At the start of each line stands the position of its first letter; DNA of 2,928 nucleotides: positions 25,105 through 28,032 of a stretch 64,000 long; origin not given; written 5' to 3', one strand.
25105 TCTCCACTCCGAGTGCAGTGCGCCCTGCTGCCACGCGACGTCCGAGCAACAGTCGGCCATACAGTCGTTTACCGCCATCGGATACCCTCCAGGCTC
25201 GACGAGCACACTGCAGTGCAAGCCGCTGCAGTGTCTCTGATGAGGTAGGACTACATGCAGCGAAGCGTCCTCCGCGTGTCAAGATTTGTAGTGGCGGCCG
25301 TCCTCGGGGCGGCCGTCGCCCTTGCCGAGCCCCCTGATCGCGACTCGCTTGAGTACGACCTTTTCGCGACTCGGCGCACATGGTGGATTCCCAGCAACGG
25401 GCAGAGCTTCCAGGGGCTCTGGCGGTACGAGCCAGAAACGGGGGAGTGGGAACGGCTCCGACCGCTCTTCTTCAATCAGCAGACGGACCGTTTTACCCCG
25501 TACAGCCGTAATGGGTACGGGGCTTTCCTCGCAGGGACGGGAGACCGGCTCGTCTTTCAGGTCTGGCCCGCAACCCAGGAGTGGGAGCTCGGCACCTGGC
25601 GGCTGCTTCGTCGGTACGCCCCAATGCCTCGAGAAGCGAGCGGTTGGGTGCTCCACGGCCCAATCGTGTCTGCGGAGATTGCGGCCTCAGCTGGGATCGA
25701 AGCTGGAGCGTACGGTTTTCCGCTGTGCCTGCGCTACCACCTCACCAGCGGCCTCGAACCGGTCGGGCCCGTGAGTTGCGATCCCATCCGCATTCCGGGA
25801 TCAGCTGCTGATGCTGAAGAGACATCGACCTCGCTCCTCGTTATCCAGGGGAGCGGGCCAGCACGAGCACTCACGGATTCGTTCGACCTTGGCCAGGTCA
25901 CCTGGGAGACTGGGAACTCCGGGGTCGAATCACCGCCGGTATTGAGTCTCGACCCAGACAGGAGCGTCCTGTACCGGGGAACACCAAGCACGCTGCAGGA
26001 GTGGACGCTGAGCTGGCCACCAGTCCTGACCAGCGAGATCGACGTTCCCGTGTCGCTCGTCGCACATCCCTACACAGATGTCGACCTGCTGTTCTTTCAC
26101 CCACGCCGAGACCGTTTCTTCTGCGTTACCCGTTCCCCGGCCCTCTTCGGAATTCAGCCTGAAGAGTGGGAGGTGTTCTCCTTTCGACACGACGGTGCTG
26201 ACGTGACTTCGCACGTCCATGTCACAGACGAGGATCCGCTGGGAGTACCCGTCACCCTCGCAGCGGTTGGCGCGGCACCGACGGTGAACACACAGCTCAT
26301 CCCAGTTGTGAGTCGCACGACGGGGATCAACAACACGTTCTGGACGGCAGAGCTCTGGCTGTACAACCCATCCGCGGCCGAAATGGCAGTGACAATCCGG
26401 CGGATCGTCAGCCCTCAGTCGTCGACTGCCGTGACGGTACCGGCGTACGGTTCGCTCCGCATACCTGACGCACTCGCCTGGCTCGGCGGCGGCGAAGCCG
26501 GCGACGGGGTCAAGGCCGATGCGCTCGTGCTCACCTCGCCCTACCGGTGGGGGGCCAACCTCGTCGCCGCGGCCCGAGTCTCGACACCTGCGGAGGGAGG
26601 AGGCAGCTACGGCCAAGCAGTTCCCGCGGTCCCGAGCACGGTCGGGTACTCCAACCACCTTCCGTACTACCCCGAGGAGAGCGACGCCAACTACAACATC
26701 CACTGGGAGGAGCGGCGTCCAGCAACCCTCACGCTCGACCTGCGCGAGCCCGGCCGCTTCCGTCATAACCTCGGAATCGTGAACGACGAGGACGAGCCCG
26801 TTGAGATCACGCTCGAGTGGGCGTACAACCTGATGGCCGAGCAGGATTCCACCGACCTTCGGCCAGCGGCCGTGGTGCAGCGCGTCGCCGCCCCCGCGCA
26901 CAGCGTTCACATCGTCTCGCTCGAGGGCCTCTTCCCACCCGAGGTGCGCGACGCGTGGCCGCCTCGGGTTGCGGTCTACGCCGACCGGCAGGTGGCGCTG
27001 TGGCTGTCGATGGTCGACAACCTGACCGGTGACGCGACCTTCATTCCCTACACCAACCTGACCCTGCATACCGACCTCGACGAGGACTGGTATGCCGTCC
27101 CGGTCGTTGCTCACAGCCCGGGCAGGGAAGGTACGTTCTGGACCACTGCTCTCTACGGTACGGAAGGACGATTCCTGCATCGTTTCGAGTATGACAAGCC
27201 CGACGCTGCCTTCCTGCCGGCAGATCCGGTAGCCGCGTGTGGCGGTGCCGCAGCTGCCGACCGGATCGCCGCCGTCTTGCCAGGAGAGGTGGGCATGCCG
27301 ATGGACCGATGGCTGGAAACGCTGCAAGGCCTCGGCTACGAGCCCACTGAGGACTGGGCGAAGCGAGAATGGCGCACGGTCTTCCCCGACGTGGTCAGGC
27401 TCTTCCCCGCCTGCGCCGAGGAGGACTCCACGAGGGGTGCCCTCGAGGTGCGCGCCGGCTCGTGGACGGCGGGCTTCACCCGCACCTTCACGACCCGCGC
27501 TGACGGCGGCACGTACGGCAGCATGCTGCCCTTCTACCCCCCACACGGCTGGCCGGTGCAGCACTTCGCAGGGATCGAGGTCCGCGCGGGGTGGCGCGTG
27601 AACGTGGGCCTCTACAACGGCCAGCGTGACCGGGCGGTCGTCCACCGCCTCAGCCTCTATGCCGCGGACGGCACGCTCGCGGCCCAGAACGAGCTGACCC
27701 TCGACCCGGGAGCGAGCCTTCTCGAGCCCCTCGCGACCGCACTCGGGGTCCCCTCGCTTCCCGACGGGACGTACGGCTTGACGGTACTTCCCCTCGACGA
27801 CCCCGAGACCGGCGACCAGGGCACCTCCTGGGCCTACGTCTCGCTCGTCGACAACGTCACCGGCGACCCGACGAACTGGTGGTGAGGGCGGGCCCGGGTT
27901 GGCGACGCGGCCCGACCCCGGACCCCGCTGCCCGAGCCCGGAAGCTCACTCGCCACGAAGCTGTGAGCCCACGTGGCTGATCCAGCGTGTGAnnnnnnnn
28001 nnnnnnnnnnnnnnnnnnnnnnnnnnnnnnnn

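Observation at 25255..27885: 876-aa secreted protein with two copies of an uncharacterised '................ ... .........' module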

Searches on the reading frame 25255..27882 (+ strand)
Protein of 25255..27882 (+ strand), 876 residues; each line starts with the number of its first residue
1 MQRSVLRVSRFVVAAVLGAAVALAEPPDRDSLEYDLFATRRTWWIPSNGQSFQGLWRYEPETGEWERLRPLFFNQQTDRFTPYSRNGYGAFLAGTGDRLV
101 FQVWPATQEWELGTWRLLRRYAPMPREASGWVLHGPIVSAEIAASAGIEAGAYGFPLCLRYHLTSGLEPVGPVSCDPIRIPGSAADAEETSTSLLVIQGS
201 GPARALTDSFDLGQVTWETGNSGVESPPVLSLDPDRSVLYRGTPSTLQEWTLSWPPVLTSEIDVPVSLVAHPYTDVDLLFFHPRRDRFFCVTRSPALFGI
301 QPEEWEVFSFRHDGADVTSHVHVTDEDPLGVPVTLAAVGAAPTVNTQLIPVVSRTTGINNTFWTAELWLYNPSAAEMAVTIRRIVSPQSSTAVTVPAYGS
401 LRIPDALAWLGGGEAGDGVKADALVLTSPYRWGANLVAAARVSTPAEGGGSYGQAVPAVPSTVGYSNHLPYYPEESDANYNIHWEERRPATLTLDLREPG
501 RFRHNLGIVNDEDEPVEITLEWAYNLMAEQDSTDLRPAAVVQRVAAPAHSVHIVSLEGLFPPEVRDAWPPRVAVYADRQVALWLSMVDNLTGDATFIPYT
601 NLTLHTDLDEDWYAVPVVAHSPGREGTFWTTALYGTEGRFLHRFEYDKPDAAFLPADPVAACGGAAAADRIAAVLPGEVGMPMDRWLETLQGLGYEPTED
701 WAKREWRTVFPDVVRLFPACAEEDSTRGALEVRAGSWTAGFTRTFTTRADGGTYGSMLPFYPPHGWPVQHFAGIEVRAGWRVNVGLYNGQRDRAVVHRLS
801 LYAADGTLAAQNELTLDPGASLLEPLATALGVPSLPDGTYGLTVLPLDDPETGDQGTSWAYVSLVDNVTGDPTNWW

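Call 3: search_protein_families(library=pfam, proteins=[window:25255-27882:+], max_evalue=10)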
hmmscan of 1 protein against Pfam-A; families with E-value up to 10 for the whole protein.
window:25255-27882:+ (876 aa): 2 families
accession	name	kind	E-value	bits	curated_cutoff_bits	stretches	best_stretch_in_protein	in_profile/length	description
PF13418.12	Kelch_4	-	0.059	13.8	21.6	1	47-70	23-46/49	Galactose oxidase, central domain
PF01344.31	Kelch_1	-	0.097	12.7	20.1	1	49-71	23-45/46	Kelch motif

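Call 4: search_protein_families(library=ncbifam, proteins=[window:25255-27882:+], max_evalue=10)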
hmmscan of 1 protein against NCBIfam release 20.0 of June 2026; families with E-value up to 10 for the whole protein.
window:25255-27882:+ (876 aa): 0 families

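Call 6: find_homologous_proteins(query=window:25255-27882:+, max_evalue=0.001)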
Query window:25255-27882:+ (876 aa): 15 proteins with E <= 0.001 among 8000 candidates.
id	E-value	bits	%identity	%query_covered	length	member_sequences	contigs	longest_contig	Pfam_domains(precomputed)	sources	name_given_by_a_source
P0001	0.0e+0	2037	100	100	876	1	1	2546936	-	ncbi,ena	-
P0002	0.0e+0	1541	77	100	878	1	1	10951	-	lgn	-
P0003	0.0e+0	1386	69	99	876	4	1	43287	-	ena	-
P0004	0.0e+0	1035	83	61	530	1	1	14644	-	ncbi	-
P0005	1.3e-217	743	44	97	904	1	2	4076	-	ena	-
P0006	7.4e-200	684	44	94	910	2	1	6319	-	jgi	-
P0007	1.8e-196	673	42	98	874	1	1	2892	-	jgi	jgi:hypothetical protein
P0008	5.1e-193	662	42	100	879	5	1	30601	-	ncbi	-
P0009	2.2e-186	640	42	99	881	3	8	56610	-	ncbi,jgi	-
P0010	6.1e-183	628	43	100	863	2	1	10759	-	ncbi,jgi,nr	ncbi:MAG: hypothetical protein LJE95_14670 [Acidobacteria bacterium]|nr:hypothetical protein [Acidob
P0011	3.0e-172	593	40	99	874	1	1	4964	-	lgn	-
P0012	2.7e-160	553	51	64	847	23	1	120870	-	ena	-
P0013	8.0e-152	525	39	97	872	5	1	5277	-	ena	-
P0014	1.2e-108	382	34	95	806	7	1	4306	-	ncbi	-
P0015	3.8e-90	321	38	57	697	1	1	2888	-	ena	-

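Call 24: predict_structure(alignment_id=A1)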
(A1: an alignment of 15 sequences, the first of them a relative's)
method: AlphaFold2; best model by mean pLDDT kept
length: 876 residues; sequences in the alignment: 15
mean_pLDDT: 76.8   pTM: 0.81
mean pLDDT of the five models: 76.8, 76.7, 74.1, 73.1, 72.9
residues with pLDDT >= 90: 141; 70-90: 499; 50-70: 180; < 50: 56
segments of 3 or more residues with pLDDT < 50: 1-25, 77-81, 218-224, 475-483, 529-533
pLDDT, mean of each block of 10 residues (from residue 1): 41 40 54 89 61 82 82 58 62 88 80 81 75 82 82 78 57 68 58 61 58 54 61 88 79 76 55 78 90 73 81 78 68 87 89 77 87 95 93 95 91 86 93 89 68 74 69 54 58 76 87 90 67 63 92 89 85 84 81 72 60 83 74 73 65 77 64 86 86 81 80 89 82 79 78 74 81 85 85 88 94 88 89 91 87 78 77 66
secondary structure, 60 per line:
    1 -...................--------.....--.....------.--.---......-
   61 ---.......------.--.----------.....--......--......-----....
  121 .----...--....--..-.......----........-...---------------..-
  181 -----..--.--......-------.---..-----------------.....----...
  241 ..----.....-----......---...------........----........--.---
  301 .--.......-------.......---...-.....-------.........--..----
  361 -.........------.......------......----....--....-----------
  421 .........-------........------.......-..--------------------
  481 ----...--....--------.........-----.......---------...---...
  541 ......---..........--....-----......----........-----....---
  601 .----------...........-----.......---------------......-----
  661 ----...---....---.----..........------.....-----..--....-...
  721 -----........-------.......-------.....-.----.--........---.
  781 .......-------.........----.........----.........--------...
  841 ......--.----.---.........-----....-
elements in order (helices of 4 or more, strands of 3 or more residues): H2-20 H29-33 E36-40 E54-59 E64-70 E91-95 E98-103 E106-111 E117-121 E131-134 H140-146 E151-158 E193-198 E229-233 E238-242 E247-251 E257-262 E275-282 E287-294 E304-310 E318-324 E332-336 E344-352 E362-370 E377-383 E390-395 E400-403 H406-409 E421-429 E437-444 E451-457 E490-493 E502-510 E516-522 E541-546 E550-555 H556-559 H562-565 E571-576 E581-588 E594-597 E612-622 E628-634 E650-655 E671-674 H683-692 H699-703 H713-716 E726-733 E741-747 E755-759 E769-776 E780-787 E795-803 E808-816 E821-825 H826-829 E838-846 E858-866 E872-875

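Call 28: fold_search(model_id=the predicted structure, library=pdb)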
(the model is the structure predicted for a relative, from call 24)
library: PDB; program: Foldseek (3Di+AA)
matches with E <= 10: 1677; with E <= 0.001: 4
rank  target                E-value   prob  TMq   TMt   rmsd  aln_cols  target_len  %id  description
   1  8beg_B                1.1e-05  0.54  0.09  0.11  40.8       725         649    7  Structure of Ig-like domains from PrgB (released 2022-11-30)
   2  4u48                  3.1e-05  0.25  0.09  0.07  27.1       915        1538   10  Crystal structure of Salmonella alpha-2-macroglobulin (released 2014-09-17)
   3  5ndv_SR               2.3e-04  0.99  0.14  0.32  14.5       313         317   15  Crystal structure of Paromomycin bound to the yeast 80S ribosome (released 2017-12-13)
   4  7klj_B                8.8e-04  0.94  0.14  0.31  18.8       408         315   10  Crystal structure of the WD-repeat domain of human KIF21A (released 2020-12-16)
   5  6vbv_7                1.3e-03  0.38  0.13  0.15  26.4       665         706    9  Structure of the bovine BBSome:ARL6:GTP complex (released 2020-01-29)
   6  7von                  1.5e-03  0.10  0.09  0.07  31.8       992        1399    8  Native alpha-2-macroglobulin monomer (released 2022-11-16)
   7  6jp6_A                1.6e-03  0.94  0.13  0.12  12.6       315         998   10  The X-ray structure of yeast tRNA methyltransferase complex of Trm7 and Trm734 essential for 2'-O-methylation at the f (released 2019-10-02)
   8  7eeb_H                1.7e-03  0.35  0.15  0.14  26.9       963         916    7  Structure of the CatSpermasome (released 2021-07-28)
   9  8oj3_DT               1.8e-03  0.97  0.16  0.36  11.4       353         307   12  Crystal structure of the Candida albicans 80S ribosome in complex with geneticin G418 (rotated state) (released 2024-10-09)
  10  7ruo_A                1.8e-03  0.95  0.15  0.34  13.0       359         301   10  Crystal structure of human UTP15 (released 2021-11-10)
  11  8ptx_A                1.9e-03  0.82  0.14  0.11  22.4       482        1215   10  Cryo-EM structure of human Elp123 in complex with tRNA, acetyl-CoA, 5'-deoxyadenosine and methionine (released 2024-04-17)
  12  6u62_A                2.1e-03  0.92  0.15  0.12  18.8       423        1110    8  Raptor-Rag-Ragulator complex (released 2019-10-30)
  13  3j6x_RA               2.1e-03  0.82  0.13  0.28  19.8       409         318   11  S. cerevisiae 80S ribosome bound with Taura syndrome virus (TSV) IRES, 5 degree rotation (Class II) (released 2014-06-11)
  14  6ffy_A                2.2e-03  0.12  0.10  0.10  36.1       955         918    8  Structure of the mouse SorCS2-NGF complex (released 2018-08-01)
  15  8cqw_DT               2.3e-03  0.98  0.16  0.36  11.7       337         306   12  Crystal structure of the Candida albicans 80S ribosome in complex with Hygromycin B (released 2024-09-18)
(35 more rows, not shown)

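Call 29: find_encoding_contigs(protein=P0012, flank=10000, max_places=2)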
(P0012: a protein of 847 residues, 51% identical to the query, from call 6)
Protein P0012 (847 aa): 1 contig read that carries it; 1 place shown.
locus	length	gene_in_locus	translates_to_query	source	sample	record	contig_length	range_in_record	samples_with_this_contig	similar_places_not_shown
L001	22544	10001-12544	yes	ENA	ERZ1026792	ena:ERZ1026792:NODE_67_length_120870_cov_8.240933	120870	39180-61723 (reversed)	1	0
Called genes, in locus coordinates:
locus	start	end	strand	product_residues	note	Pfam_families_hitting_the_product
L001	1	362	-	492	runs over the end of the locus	PF05593:RHS_repeat (weak), PF18998:Flg_new_2 (weak), PF15780:ASH (weak), PF22544:HYDIN_VesB_CFA65-like_Ig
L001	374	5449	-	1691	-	PF20148:DUF6531, PF05593:RHS_repeat, PF25023:TEN_YD-shell, PF05593:RHS_repeat, PF05593:RHS_repeat, PF25023:TEN_YD-shell, PF05593:RHS_repeat, PF25023:TEN_YD-shell, +6 more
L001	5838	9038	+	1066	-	PF03704:BTAD, PF00931:NB-ARC (weak), PF05729:NACHT (weak), PF13191:AAA_16 (weak), PF13401:AAA_22 (weak), PF13424:TPR_12, PF13424:TPR_12, PF17874:TPR_MalT, +7 more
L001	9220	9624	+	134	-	PF12200:DUF3597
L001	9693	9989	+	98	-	-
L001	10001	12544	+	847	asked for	-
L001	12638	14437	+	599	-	PF00004:AAA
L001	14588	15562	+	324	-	PF08240:ADH_N, PF00107:ADH_zinc_N, PF13602:ADH_zinc_N_2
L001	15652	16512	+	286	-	PF02016:Peptidase_S66, PF17676:Peptidase_S66C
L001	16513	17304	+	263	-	PF00027:cNMP_binding, PF00498:FHA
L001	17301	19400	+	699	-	PF17191:RecG_wedge, PF01336:tRNA_anti-codon, PF00270:DEAD, PF04851:ResIII, PF13604:AAA_30 (faint), PF00271:Helicase_C, PF19833:RecG_dom3_C (weak)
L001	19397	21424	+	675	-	-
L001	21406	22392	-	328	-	PF13489:Methyltransf_23, PF07021:MetW, PF13649:Methyltransf_25, PF13847:Methyltransf_31 (weak), PF08241:Methyltransf_11, PF08242:Methyltransf_12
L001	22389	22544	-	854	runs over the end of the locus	PF19864:Radical_SAM_N2, PF04055:Radical_SAM, PF10105:DUF2344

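Call 30: find_encoding_contigs(protein=P0009, flank=10000, max_places=2)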
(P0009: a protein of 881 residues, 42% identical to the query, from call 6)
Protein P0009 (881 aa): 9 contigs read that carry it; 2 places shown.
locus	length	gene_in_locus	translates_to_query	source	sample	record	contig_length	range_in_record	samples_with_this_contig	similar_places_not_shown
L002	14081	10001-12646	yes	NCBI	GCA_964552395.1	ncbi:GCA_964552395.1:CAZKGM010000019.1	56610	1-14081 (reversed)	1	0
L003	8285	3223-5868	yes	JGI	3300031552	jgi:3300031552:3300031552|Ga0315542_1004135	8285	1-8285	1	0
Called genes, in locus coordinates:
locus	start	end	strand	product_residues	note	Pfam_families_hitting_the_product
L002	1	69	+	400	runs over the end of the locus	PF00583:Acetyltransf_1 (faint)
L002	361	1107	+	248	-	PF13489:Methyltransf_23 (weak), PF08241:Methyltransf_11, PF13649:Methyltransf_25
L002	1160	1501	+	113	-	PF13630:SdpI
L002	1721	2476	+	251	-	-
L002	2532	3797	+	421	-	PF12895:ANAPC3 (faint), PF14559:TPR_19 (faint), PF00515:TPR_1 (faint), PF07719:TPR_2 (faint), PF13174:TPR_6 (faint), PF13181:TPR_8 (faint), PF13428:TPR_14 (faint), PF13424:TPR_12 (weak), +5 more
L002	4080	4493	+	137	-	PF04828:GFA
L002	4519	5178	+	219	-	PF13191:AAA_16 (faint), PF25199:nSTAND_NTPase5 (weak), PF00005:ABC_tran, PF13555:AAA_29 (faint)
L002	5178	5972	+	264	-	PF03649:UPF0014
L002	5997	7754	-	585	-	-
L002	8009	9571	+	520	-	PF13231:PMT_2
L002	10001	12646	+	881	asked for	-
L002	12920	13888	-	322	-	PF08240:ADH_N, PF00107:ADH_zinc_N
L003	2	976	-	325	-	?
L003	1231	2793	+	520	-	PF13231:PMT_2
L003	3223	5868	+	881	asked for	-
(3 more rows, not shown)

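Call 31: find_encoding_contigs(protein=P0001, flank=10000, max_places=2)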
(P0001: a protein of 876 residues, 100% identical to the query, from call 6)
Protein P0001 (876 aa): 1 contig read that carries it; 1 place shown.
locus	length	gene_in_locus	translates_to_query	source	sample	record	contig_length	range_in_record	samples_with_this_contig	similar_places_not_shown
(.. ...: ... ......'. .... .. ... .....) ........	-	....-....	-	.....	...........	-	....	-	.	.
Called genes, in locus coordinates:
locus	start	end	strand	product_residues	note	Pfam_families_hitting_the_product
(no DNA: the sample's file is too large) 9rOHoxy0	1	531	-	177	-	?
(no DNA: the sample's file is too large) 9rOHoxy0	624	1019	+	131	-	-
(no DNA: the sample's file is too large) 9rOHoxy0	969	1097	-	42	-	-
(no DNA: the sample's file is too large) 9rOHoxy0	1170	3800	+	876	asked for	-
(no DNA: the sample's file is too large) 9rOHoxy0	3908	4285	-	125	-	?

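Call 40: find_related_loci(query=A1, collection=genome_contigs, flank=8000)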
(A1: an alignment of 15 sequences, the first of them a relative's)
Query A1 (876 aa) in genome_contigs; peptide patterns used: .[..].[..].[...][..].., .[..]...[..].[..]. (x = any residue, [..] = any of these).
226 stretches matched a pattern; 49 encode a relative of the query (tblastn E <= 1e-3); 46 distinct loci.
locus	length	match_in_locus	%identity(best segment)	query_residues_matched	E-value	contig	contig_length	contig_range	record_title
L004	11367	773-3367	69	11-876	0e+0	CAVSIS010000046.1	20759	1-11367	MAG: uncultured Acidobacteriota bacterium isolate MFD02416.bin.4.367 genome assembly, contig: contig_77995, whole genome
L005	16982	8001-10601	42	8-876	0e+0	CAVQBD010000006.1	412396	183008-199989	MAG: uncultured Holophagae bacterium isolate MFD09964.bin.1.27 genome assembly, contig: contig_5555, whole genome shotgu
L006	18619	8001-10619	41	10-876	0e+0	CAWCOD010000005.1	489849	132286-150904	MAG: uncultured Holophagae bacterium isolate MFD03804.bin.1.68 genome assembly, contig: contig_24373, whole genome shotg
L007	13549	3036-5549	44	50-876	0e+0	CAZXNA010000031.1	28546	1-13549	MAG TPA_asm: uncultured Thermoanaerobaculia bacterium isolate binchicken_co64_62 genome assembly, contig: NODE_1057_leng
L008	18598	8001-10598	42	13-876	0e+0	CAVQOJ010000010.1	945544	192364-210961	MAG: uncultured Holophagae bacterium isolate MFD09964.bin.1.228 genome assembly, contig: contig_3630, whole genome shotg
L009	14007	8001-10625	42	1-876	0e+0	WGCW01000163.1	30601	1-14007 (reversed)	MAG: Acidobacteria bacterium isolate S145_17 k151_59612, whole genome shotgun sequence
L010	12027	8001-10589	42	13-876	0e+0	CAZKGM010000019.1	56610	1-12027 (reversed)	MAG TPA_asm: uncultured Thermoanaerobaculia bacterium isolate binchicken_co163_178 genome assembly, contig: NODE_650_len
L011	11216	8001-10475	43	53-876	0e+0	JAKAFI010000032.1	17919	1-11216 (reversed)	MAG: Acidobacteria bacterium isolate WY1.bin89 NODE_4739_length_17919_cov_2.682554, whole genome shotgun sequence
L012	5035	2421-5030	42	2-876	0e+0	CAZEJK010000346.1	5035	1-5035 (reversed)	MAG TPA_asm: uncultured Thermoanaerobaculia bacterium isolate SRP332253_co1_73 genome assembly, contig: NODE_26201_lengt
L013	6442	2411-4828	44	53-876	2e-179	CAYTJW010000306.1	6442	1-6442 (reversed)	MAG TPA_asm: uncultured Thermoanaerobaculia bacterium isolate binchicken_co66_87 genome assembly, contig: NODE_17145_len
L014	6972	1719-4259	43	12-876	3e-178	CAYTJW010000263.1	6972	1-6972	MAG TPA_asm: uncultured Thermoanaerobaculia bacterium isolate binchicken_co66_87 genome assembly, contig: NODE_15607_len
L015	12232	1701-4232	42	13-876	1e-176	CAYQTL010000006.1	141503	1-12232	MAG TPA_asm: uncultured Thermoanaerobaculia bacterium isolate SRP332253_co2_167 genome assembly, contig: NODE_64_length_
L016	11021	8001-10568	41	12-876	6e-175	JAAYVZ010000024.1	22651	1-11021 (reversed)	MAG: Holophagae bacterium isolate AS4AglBPMA_38 2177_AS4A, whole genome shotgun sequence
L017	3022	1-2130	48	154-876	0e+0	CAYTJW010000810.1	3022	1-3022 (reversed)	MAG TPA_asm: uncultured Thermoanaerobaculia bacterium isolate binchicken_co66_87 genome assembly, contig: NODE_44441_len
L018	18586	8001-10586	41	1-876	3e-174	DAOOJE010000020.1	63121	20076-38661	MAG TPA_asm: Thermoanaerobaculaceae bacterium isolate AMR_MDS_2761 NODE_531_length_63121_cov_22.887784, whole genome sho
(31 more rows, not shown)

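Call 44: find_encoding_contigs(protein=P0002, flank=10000, max_places=2)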
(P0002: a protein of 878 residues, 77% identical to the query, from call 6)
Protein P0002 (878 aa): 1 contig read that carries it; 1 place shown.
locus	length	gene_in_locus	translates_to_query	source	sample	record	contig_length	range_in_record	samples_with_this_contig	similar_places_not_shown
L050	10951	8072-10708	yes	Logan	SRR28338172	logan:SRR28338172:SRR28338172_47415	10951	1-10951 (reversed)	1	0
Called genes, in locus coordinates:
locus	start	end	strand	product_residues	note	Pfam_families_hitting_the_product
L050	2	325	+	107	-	?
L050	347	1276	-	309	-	PF01145:Band_7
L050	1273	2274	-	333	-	PF01145:Band_7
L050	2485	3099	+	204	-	PF06271:RDD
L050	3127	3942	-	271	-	PF01551:Peptidase_M23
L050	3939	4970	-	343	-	PF06723:MreB_Mbl, PF25216:Volactin (weak), PF25229:Salactin, PF00022:Actin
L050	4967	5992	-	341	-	PF01520:Amidase_3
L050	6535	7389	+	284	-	-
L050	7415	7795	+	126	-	-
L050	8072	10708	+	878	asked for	-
